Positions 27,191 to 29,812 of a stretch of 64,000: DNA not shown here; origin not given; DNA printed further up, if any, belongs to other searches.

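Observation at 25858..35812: Adaptation-less type I CRISPR-Cas effector locus flanked by two arrays on a phage-like element, with non-canonical gene order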

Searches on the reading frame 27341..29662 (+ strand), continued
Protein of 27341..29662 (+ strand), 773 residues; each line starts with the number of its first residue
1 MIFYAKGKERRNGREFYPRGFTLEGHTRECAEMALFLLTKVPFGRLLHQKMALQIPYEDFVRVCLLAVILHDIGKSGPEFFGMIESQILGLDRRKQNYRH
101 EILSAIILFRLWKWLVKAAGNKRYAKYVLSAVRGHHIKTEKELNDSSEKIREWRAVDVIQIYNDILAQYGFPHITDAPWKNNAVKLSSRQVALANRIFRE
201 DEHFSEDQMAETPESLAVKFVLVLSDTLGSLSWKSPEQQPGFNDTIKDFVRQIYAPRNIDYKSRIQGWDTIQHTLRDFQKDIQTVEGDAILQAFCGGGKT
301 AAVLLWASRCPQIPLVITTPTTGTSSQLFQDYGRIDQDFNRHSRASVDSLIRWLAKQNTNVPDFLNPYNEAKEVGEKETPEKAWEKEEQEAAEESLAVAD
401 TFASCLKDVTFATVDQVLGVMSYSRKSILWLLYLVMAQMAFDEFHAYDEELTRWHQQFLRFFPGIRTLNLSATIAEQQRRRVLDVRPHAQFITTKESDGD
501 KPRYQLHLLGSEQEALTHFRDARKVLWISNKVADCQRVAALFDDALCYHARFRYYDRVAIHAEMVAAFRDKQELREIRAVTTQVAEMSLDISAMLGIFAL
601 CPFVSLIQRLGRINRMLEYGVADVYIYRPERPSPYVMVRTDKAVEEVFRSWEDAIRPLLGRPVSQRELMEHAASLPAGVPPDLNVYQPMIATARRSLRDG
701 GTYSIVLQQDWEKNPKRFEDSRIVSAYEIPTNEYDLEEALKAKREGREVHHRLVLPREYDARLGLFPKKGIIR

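Call 79: find_encoding_contigs(protein=P0064, flank=10000, max_places=2)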
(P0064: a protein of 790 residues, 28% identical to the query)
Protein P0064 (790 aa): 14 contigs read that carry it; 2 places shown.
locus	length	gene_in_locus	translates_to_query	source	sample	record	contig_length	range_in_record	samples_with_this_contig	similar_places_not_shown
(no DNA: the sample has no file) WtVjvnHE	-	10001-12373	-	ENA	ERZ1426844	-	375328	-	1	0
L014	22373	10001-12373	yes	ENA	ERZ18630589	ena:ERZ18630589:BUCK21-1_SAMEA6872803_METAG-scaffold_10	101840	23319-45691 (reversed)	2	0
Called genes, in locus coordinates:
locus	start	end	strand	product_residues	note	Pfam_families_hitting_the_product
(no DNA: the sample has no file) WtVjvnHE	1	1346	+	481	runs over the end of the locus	PF07282:Cas12f1-like_TNB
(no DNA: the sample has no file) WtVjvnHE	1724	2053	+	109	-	-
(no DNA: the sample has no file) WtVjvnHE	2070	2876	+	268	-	PF08281:Sigma70_r4_2 (faint), PF13384:HTH_23 (faint), PF13518:HTH_28 (faint), PF04545:Sigma70_r4 (faint), PF12840:HTH_20 (faint)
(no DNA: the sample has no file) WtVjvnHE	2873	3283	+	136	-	-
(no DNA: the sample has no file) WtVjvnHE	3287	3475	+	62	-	-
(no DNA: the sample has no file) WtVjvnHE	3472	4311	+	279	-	PF01555:N6_N4_Mtase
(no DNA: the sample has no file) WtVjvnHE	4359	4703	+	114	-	-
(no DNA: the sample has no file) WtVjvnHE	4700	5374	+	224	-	PF01966:HD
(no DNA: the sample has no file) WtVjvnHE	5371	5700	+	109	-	-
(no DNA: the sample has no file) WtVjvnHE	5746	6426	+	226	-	-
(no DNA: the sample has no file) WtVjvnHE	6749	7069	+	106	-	-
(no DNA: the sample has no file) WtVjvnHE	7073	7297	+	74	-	-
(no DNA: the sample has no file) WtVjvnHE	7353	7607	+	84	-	-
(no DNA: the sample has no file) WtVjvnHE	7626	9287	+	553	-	PF00391:PEP-utilizers (weak)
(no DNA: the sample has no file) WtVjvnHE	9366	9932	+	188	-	PF09559:Cas6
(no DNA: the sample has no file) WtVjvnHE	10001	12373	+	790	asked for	PF18019:Cas3_HD, PF00270:DEAD (faint), PF22590:Cas3-like_C_2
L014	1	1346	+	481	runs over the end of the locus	PF07282:Cas12f1-like_TNB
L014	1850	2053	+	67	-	-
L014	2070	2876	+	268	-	PF08281:Sigma70_r4_2 (faint), PF13384:HTH_23 (faint), PF13518:HTH_28 (faint), PF04545:Sigma70_r4 (faint), PF12840:HTH_20 (faint)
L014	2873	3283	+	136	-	-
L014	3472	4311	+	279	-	PF01555:N6_N4_Mtase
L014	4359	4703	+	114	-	-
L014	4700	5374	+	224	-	PF01966:HD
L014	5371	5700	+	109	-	-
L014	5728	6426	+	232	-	-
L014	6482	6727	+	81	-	-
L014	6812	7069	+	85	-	-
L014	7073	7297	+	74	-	-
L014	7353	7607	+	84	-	-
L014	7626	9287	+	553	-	PF00391:PEP-utilizers (weak)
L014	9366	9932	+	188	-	PF09559:Cas6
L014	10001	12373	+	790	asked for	PF18019:Cas3_HD, PF00270:DEAD (faint), PF22590:Cas3-like_C_2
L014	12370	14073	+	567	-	-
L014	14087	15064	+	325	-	-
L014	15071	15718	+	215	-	-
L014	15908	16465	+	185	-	-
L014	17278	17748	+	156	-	PF08281:Sigma70_r4_2 (faint)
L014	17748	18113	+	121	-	-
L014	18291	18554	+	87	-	-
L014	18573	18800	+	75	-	-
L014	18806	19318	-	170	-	-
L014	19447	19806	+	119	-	-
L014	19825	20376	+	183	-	PF05367:Phage_endo_I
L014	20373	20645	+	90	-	-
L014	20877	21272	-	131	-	-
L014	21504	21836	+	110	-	-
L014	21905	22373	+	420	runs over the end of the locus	PF10592:AIPR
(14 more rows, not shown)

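Call 116: find_encoding_contigs(protein=P0055, flank=10000, max_places=3)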
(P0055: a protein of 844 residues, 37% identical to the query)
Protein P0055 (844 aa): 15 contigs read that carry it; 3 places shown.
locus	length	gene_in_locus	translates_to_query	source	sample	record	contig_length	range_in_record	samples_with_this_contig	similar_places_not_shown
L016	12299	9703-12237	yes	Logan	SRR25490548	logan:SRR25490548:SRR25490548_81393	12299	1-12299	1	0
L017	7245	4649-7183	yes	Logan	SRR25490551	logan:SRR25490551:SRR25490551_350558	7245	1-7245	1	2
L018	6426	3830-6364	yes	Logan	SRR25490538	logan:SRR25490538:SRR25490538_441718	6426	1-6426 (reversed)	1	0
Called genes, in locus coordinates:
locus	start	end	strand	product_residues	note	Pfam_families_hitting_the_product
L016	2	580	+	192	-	?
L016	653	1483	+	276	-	PF12826:HHH_2 (weak), PF14520:HHH_5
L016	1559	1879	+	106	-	-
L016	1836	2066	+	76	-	-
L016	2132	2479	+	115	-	-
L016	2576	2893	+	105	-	-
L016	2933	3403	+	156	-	-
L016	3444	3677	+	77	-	-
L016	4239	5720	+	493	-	PF13541:ChlI, PF00493:MCM (faint), PF01078:Mg_chelatase, PF00158:Sigma54_activat (faint), PF07728:AAA_5 (weak), PF13335:Mg_chelatase_C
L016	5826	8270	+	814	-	-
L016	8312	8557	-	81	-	-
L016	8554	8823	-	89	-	-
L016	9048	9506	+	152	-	-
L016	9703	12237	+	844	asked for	PF18019:Cas3_HD, PF00270:DEAD (faint), PF22590:Cas3-like_C_2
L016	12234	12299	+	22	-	?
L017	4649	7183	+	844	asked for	PF18019:Cas3_HD, PF00270:DEAD (faint), PF22590:Cas3-like_C_2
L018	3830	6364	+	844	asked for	PF18019:Cas3_HD, PF00270:DEAD (faint), PF22590:Cas3-like_C_2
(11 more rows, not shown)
